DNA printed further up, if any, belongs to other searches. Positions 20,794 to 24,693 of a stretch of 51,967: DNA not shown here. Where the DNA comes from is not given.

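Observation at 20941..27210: Giant 2089-aa AglB/STT3 oligosaccharyltransferase fused to a ~1200-aa sequon-dense repeat stalk and a second membrane anchor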

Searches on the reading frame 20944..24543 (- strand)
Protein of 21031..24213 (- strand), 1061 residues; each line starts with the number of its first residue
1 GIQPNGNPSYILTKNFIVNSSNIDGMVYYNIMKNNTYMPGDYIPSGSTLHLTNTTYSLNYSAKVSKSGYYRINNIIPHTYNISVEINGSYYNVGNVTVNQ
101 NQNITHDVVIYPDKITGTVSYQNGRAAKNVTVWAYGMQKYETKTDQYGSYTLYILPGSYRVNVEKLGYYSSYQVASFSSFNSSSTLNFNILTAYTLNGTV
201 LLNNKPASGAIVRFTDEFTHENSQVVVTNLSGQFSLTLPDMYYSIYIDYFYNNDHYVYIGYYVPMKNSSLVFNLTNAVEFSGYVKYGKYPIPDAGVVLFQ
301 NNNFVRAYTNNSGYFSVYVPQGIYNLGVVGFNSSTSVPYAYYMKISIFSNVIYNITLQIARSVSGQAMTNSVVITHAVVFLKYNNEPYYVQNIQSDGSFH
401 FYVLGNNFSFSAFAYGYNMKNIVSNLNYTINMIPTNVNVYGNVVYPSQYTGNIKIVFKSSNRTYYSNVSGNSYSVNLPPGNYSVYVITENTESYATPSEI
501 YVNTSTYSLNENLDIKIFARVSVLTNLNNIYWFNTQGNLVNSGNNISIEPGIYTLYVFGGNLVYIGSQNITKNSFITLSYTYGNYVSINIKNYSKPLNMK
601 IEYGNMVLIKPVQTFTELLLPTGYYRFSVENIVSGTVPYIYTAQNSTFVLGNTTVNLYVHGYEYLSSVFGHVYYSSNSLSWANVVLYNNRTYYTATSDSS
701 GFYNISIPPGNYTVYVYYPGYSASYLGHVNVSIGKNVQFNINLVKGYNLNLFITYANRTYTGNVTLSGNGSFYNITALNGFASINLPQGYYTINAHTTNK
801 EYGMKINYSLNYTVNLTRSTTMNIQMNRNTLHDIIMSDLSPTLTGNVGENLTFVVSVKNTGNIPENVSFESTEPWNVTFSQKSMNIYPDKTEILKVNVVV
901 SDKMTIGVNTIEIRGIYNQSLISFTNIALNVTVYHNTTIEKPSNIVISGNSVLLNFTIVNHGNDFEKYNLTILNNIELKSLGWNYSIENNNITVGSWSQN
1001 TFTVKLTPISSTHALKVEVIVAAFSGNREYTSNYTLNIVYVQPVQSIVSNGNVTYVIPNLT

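Call 50: predict_structure(alignment_id=A1)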
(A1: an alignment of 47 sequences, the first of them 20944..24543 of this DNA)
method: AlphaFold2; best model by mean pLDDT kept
length: 1200 residues; sequences in the alignment: 47
mean_pLDDT: 86.3   pTM: 0.51
mean pLDDT of the five models: 86.3, 86.1, 84.1, 83.2, 80.8
residues with pLDDT >= 90: 569; 70-90: 556; 50-70: 38; < 50: 37
segments of 3 or more residues with pLDDT < 50: 1-17, 1152-1160, 1162-1170
pLDDT, mean of each block of 10 residues (from residue 1): 37 50 88 82 87 87 90 86 77 86 83 79 87 85 68 84 83 86 85 83 84 82 91 85 89 93 87 89 85 90 92 95 90 90 93 95 94 90 96 91 93 92 95 95 80 95 94 90 88 93 87 91 89 85 91 88 92 91 92 92 90 80 92 90 92 91 93 92 90 92 88 90 90 92 75 91 91 87 91 87 90 90 89 89 86 93 92 87 88 92 92 88 92 91 91 88 93 90 81 90 92 84 85 87 89 77 89 89 88 86 87 87 83 89 80 40 40 66 79 61
secondary structure, 60 per line:
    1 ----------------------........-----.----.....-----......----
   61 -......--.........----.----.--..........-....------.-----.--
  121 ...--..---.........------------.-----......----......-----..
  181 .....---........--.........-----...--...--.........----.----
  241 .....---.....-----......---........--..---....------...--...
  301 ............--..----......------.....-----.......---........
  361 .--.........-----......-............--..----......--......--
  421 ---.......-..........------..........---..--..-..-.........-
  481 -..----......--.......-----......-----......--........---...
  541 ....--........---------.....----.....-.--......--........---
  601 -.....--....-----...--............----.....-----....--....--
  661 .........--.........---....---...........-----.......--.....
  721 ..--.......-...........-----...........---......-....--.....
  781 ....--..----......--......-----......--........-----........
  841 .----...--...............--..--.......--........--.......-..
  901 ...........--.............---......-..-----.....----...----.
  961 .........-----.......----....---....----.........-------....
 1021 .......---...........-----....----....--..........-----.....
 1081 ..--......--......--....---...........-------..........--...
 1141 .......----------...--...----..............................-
elements in order (helices of 4 or more, strands of 3 or more residues): E23-30 E41-45 E51-56 E62-67 E70-78 E91-100 H102-105 E121-123 E131-139 E158-163 E168-173 E179-185 E189-196 E199-207 E213-215 E218-220 E223-231 E241-245 E249-253 E259-264 E268-275 E283-286 E293-295 E298-312 E321-326 E333-337 E343-349 E353-361 E364-372 E378-383 E385-396 E405-410 E413-418 E424-430 E432-441 E448-457 E471-479 E488-493 E496-502 E508-513 E519-524 E527-534 E538-544 E547-554 E564-568 E573-577 E582-587 E590-597 E602-606 E609-612 E618-620 E623-634 E639-643 E649-652 E655-658 E661-669 E672-680 E684-687 E691-701 E707-713 E716-722 E725-731 E733-743 E749-759 E763-768 E770-773 E776-784 E793-798 E801-806 E812-817 E820-827 E833-841 E846-848 E851-865 E872-878 E881-888 E891-897 E899-911 E914-926 E930-935 E944-948 E953-955 E960-969 E975-981 E986-989 E993-996 E1001-1009 E1017-1027 E1031-1041 E1047-1050 E1055-1058 E1061-1070 E1076-1082 H1085-1090 E1093-1098 E1101-1104 E1108-1118 E1126-1135 E1138-1147 E1158-1160 E1163-1165 H1170-1199

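Call 53: fold_search(model_id=the predicted structure, library=pdb)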
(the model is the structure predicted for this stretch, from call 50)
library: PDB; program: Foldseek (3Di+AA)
matches with E <= 10: 1748; with E <= 0.001: 371
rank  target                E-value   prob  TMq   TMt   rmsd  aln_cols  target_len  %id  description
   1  9ijj_4G               2.5e-15  1.00  0.09  0.04  108.9      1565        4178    8  In situ structure of the central apparatus in mouse sperm axoneme. (released 2025-06-04)
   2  9ijj_4I               3.2e-13  1.00  0.09  0.05  137.8      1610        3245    8  In situ structure of the central apparatus in mouse sperm axoneme. (released 2025-06-04)
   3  7sqc_O0               7.5e-13  1.00  0.10  0.10  69.8      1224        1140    7  Ciliary C1 central pair apparatus isolated from Chlamydomonas reinhardtii (released 2022-04-13)
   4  7som_D                1.6e-12  1.00  0.09  0.07  50.8      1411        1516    6  Ciliary C2 central pair apparatus isolated from Chlamydomonas reinhardtii (released 2022-04-13)
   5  9ijj_4H               3.3e-12  1.00  0.11  0.05  133.8      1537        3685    9  In situ structure of the central apparatus in mouse sperm axoneme. (released 2025-06-04)
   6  9ijj_h                4.0e-12  1.00  0.08  0.07  52.8      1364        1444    7  In situ structure of the central apparatus in mouse sperm axoneme. (released 2025-06-04)
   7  9ozc_A                6.8e-12  1.00  0.08  0.06  72.0      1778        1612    8  Cryo-EM structure of 1:2:1 ROS1/NEL/NICOL holo-complex, conformation 1. (released 2026-02-25)
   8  6tav_C                1.0e-11  1.00  0.10  0.09  35.0      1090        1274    8  Crystal structure of endopeptidase-induced alpha2-macroglobulin (released 2021-05-12)
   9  9ijj_4A               1.3e-11  1.00  0.11  0.05  58.6      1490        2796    7  In situ structure of the central apparatus in mouse sperm axoneme. (released 2025-06-04)
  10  8ayh_B                1.4e-11  1.00  0.09  0.11  37.1      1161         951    8  Structure of Complement C5 in Complex with small molecule inhibitor and CVF (released 2022-12-21)
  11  4u48                  3.8e-11  1.00  0.09  0.08  42.6      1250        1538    8  Crystal structure of Salmonella alpha-2-macroglobulin (released 2014-09-17)
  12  9u61_E                4.2e-11  1.00  0.08  0.07  43.7      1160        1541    7  CP/MBL pathways C3 convertase C4b2a and C3 complex (released 2026-01-14)
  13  9ijj_O                5.4e-11  1.00  0.11  0.10  114.0      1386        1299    7  In situ structure of the central apparatus in mouse sperm axoneme. (released 2025-06-04)
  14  7q60                  6.4e-11  1.00  0.09  0.09  43.4      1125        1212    9  Structure of TEV cleaved A2ML1 (A2ML1-TE) (released 2022-04-20)
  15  4u4j                  7.0e-11  1.00  0.09  0.07  46.0      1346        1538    7  Crystal structure of Salmonella alpha-2-macroglobulin mutant Y1175G (released 2014-09-17)
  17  9fx2                  1.4e-10  1.00  0.10  0.10  35.0      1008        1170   10  Structure of methylamine activated CD109 (released 2025-03-19)
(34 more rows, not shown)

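Call 85: search_protein_representatives(protein=window:21031-24213:-)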
Query: 1061 residues. Proteins with E-value up to 0.001 (for the whole library): 430; up to 1e-10: 163; up to 1e-30: 22. The best 150 are listed.
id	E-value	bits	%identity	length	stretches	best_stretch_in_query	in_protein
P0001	0.0e+00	2277.8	100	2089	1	1-1061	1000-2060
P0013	6.1e-115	401.9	32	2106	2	3-1042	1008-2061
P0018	1.3e-106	374.3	31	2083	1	7-1010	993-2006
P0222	6.2e-56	206.6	25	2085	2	5-1001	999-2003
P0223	7.5e-48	179.8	26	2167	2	8-551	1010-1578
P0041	1.7e-43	165.3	25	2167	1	5-1042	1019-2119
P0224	6.7e-40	153.5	26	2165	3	694-1008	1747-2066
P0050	2.6e-39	151.5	22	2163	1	6-1009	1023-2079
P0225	7.0e-38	146.8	24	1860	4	6-485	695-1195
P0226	7.7e-36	140.1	28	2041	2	3-1004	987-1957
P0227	1.1e-35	139.6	26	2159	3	695-1035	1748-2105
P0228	1.5e-35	139.1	30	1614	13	59-237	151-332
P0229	2.9e-35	138.1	23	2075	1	3-887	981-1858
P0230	5.7e-35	137.2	24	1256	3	669-1049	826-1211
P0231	6.3e-35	137.0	23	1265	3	665-1027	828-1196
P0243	4.3e-29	117.7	27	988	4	655-987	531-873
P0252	2.0e-27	112.2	25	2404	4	687-1026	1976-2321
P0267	1.9e-24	102.3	22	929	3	705-984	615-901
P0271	3.9e-24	101.3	25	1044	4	689-989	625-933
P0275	3.4e-23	98.2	26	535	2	695-1004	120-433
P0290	8.5e-19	83.6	26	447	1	692-1040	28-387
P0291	1.1e-18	83.2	25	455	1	693-985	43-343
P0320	4.1e-15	71.4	24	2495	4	45-308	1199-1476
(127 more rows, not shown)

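Call 86: search_protein_families(library=pfam, proteins=[P0230, P0243, P0267, P0275, P0290, P0291, P0252, P0228, P0271], max_evalue=0.00001)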
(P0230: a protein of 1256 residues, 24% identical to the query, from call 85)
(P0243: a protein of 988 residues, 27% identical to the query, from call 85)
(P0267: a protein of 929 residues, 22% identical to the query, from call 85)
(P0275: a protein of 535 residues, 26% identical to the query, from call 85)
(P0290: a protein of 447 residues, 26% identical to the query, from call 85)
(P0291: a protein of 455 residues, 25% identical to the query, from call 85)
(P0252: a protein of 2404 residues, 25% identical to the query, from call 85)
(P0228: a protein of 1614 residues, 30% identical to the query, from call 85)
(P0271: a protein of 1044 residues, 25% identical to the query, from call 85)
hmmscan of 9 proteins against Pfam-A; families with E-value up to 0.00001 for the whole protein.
P0230 (1256 aa): 11 families
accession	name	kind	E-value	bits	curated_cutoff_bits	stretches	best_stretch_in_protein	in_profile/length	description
PF13620.12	CarboxypepD_reg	-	4e-50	168.5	32.3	2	2-59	3-61/82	Carboxypeptidase regulatory-like domain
PF13715.12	CarbopepD_reg_2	-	6e-19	68.3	32.2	0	3-59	3-57/88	CarboxypepD_reg-like domain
PF17210.9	SdrD_B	-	3.5e-15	56.6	29.7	0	831-878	19-67/112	SdrD B-like domain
PF23194.1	NOMO_5th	-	2.5e-13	50.6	27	0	740-791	15-68/89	NOMO fifth transthyretin-like domain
PF10670.15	DUF4198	-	4.7e-11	43.6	34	0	823-878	147-208/209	Domain of unknown function (DUF4198)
PF11614.14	FixG_C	-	1.7e-10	41.6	25.6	0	1012-1086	34-112/119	IG-like fold at C-terminal of FixG, putative oxidoreductase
PF11974.14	bMG3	-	2.1e-08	34.5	34.9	0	831-866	23-58/103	Bacterial alpha-2-macroglobulin MG3 domain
PF14686.12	fn3_3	-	4.9e-08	33.1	24.4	0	412-448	21-58/75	Polysaccharide lyase family 4, domain II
PF20598.4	DUF6795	-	8.9e-08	32.8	27.4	0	826-863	2-42/103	Domain of unknown function (DUF6795)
PF17802.7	SpaA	-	1.2e-07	32.2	23.1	0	831-873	11-56/91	Prealbumin-like fold domain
PF07210.18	DUF1416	-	3.1e-07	30.6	23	0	809-879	9-76/97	Protein of unknown function (DUF1416)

P0243 (988 aa): 4 families
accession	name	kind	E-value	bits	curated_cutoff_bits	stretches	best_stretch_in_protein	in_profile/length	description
PF13620.12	CarboxypepD_reg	-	7.7e-31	106.7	32.3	1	106-179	2-82/82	Carboxypeptidase regulatory-like domain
PF13715.12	CarbopepD_reg_2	-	4.3e-12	46.3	32.2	0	107-179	2-75/88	CarboxypepD_reg-like domain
PF17210.9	SdrD_B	-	4.8e-11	43.3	29.7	0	187-244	6-65/112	SdrD B-like domain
PF23194.1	NOMO_5th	-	6.7e-10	39.7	27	0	293-356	21-86/89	NOMO fifth transthyretin-like domain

P0267 (929 aa): 1 family
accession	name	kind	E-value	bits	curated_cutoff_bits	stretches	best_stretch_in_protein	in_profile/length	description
PF13620.12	CarboxypepD_reg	-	6.3e-20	71.8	32.3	0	262-300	30-70/82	Carboxypeptidase regulatory-like domain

P0275 (535 aa): 1 family
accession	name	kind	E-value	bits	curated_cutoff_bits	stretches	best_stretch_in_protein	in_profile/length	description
PF13620.12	CarboxypepD_reg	-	4e-08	33.9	32.3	0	92-167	1-79/82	Carboxypeptidase regulatory-like domain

P0290 (447 aa): 1 family
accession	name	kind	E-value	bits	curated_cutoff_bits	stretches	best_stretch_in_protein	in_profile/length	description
PF11614.14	FixG_C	-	6.7e-06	26.7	25.6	0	188-261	34-110/119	IG-like fold at C-terminal of FixG, putative oxidoreductase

P0291 (455 aa): 2 families
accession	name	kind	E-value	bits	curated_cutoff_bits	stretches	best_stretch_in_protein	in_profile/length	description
PF13620.12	CarboxypepD_reg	-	1.7e-07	31.9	32.3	0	29-93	17-81/82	Carboxypeptidase regulatory-like domain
PF25549.1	DUF7927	-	9.2e-06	26.4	31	0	188-218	7-37/132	Domain of unknown function (DUF7927)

P0252 (2404 aa): 6 families
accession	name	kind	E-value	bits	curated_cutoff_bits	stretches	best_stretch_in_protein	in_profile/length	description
PF13620.12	CarboxypepD_reg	-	8e-39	132.3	32.3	2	1132-1190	2-61/82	Carboxypeptidase regulatory-like domain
PF02516.20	STT3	-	2.6e-23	83.6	24.5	1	155-552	32-362/405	Oligosaccharyl transferase STT3, N-terminal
PF13715.12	CarbopepD_reg_2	-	1.2e-11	44.9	32.2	0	1331-1412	2-81/88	CarboxypepD_reg-like domain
PF23194.1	NOMO_5th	-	7.4e-08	33.1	27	0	1702-1733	28-58/89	NOMO fifth transthyretin-like domain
PF17210.9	SdrD_B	-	2.6e-07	31.3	29.7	0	1237-1302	2-66/112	SdrD B-like domain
PF13231.12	PMT_2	-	3e-07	31.2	26.1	1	220-300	24-101/160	Dolichyl-phosphate-mannose-protein mannosyltransferase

P0228 (1614 aa): 10 families
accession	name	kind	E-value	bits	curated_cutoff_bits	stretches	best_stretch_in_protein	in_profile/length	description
PF13620.12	CarboxypepD_reg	-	6.8e-199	645.3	32.3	18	1473-1547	1-80/82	Carboxypeptidase regulatory-like domain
PF13715.12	CarbopepD_reg_2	-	6e-121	395.2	32.2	3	1474-1548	1-76/88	CarboxypepD_reg-like domain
PF15976.11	CooC_C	-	3.5e-40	136.4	29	0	839-891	18-67/93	CS1-pili formation C-terminal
PF25020.1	TTR_TEN1-4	-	9.1e-28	96.5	27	0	759-804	7-54/86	Teneurin TTR-like domain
PF02369.22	Big_1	-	7.8e-26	90.4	34.9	0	999-1048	21-68/93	Bacterial Ig-like domain (group 1)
PF09134.16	Invasin_D3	-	9.4e-21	74.6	33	0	285-328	23-71/98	Invasin, domain 3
PF08400.16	phage_tail_N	-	3.4e-19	69.6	26.6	0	865-903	39-77/134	Prophage tail fibre N-terminal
PF08308.17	PEGA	-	3.9e-12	46.3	20.8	0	1352-1374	29-52/71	PEGA domain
PF17789.7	MG4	-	1.4e-11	44.9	24.7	0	1155-1197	16-61/95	Macroglobulin domain MG4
PF00775.27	Dioxygenase_C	-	3.4e-07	30.3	27.3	0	601-632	31-66/182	Dioxygenase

P0271 (1044 aa): 4 families
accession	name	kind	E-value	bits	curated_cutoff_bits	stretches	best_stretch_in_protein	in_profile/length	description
PF13620.12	CarboxypepD_reg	-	1.5e-37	128.2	32.3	0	169-238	2-79/82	Carboxypeptidase regulatory-like domain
PF17210.9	SdrD_B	-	2.4e-16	60.3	29.7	0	249-307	6-66/112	SdrD B-like domain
PF23194.1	NOMO_5th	-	5.7e-10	39.9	27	0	705-739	28-63/89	NOMO fifth transthyretin-like domain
PF13715.12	CarbopepD_reg_2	-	8.5e-07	29.4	32.2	0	169-214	1-47/88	CarboxypepD_reg-like domain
